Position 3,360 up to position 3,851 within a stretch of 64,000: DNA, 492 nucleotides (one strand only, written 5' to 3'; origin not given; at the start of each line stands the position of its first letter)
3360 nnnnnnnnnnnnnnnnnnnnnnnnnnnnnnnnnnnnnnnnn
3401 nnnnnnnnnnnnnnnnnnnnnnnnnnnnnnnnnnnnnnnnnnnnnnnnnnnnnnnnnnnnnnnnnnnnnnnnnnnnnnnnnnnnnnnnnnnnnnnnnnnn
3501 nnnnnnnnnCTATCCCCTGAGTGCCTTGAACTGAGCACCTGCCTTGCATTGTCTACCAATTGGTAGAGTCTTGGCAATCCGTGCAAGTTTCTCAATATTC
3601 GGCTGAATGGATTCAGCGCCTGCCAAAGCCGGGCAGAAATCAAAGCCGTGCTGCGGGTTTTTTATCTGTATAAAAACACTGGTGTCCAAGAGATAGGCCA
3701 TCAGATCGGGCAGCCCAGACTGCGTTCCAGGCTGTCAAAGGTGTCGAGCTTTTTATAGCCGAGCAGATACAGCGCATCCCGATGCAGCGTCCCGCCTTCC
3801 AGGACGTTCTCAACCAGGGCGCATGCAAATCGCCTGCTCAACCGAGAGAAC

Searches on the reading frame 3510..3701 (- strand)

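Call 65: search_protein_families(library=pfam, proteins=[window:3510-3701:-], max_evalue=0.01)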
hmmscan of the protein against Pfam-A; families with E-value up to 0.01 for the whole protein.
window:3510-3701:- (63 aa): 1 family
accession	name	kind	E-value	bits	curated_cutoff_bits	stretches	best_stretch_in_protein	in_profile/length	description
PF14367.12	DUF4411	-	0.00039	20.7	23.5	1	3-26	1-24/159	Domain of unknown function (DUF4411)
